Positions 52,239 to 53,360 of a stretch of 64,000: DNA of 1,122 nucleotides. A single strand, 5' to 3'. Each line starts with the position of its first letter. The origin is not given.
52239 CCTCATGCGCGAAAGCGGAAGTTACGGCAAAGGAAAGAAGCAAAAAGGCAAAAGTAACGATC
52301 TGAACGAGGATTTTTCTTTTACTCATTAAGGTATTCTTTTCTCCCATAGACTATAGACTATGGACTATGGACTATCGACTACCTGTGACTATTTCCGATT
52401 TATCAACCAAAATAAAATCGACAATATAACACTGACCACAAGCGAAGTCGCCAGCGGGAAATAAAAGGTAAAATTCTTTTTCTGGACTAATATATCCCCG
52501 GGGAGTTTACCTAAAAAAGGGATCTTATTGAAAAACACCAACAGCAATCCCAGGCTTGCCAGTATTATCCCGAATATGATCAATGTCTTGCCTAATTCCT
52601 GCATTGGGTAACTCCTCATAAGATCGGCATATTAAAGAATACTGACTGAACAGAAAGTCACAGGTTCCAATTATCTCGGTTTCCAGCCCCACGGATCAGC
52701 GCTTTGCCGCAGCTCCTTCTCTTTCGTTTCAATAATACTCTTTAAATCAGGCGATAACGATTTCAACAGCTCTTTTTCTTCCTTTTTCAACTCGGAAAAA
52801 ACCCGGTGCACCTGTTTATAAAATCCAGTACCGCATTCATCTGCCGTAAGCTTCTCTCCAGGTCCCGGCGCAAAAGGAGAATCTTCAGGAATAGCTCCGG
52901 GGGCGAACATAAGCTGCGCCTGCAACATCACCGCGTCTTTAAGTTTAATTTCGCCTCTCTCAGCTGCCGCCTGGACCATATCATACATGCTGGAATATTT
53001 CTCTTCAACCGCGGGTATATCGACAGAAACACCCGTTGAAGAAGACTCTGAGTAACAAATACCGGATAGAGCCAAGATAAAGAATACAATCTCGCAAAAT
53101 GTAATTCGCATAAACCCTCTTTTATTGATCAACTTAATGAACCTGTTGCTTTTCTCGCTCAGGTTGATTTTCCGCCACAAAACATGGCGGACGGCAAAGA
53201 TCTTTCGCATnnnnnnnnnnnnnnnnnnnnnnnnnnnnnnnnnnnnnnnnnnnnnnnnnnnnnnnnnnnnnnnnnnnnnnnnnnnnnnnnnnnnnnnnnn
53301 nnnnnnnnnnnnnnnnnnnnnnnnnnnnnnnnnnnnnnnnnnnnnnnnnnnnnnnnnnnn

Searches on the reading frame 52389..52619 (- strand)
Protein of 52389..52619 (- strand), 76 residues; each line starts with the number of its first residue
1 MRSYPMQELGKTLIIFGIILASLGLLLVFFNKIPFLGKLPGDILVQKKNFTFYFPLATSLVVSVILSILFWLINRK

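Call 8: search_protein_families(library=pfam, proteins=[window:52389-52619:-], max_evalue=1)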
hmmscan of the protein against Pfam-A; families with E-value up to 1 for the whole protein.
window:52389-52619:- (76 aa): 3 families
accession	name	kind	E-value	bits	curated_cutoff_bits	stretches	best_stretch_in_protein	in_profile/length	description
PF11146.13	DUF2905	-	3.7e-23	82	22.2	1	10-73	1-64/64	Protein of unknown function (DUF2905)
PF24418.1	DUF7550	-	0.24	11.6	27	1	5-29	29-53/59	Family of unknown function (DUF7550)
PF12669.12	FeoB_associated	-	0.87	10.3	27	0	12-27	2-17/44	FeoB-associated Cys-rich membrane protein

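Call 16: find_encoding_contigs(protein=window:52389-52619:-, flank=10000, max_places=10)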
Protein window:52389-52619:- (76 aa): no gene with exactly this product is on record in the collection.
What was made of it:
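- Tried and rejected: An exact look-up of the DUF2905 protein found nothing (call 16).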

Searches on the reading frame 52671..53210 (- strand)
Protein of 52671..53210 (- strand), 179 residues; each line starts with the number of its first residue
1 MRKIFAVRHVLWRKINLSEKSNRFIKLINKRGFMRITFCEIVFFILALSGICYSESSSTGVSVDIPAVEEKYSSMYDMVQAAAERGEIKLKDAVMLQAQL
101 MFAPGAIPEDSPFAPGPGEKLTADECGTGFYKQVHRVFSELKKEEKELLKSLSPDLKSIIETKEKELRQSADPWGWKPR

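Call 8: search_protein_families(library=pfam, proteins=[window:52671-53210:-], max_evalue=1)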
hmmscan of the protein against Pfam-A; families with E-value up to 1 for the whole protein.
window:52671-53210:- (179 aa): 0 families

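Call 76: find_related_loci(query=window:52671-53111:-, collection=metagenome_contigs, flank=5000)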
Query window:52671-53111:- (146 aa) in metagenome_contigs; peptide patterns used: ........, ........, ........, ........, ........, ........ (x = any residue, [..] = any of these).
600 stretches matched a pattern (row limit reached: there are more); 1 encode a relative of the query (tblastn E <= 1e-3); 1 distinct loci.
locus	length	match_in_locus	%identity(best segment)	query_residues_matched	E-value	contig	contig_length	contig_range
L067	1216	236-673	78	1-146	5e-71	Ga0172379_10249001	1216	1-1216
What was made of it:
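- Tried and rejected: The metagenome scan with the 146-aa neighbour returned a single short contig (call 76).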
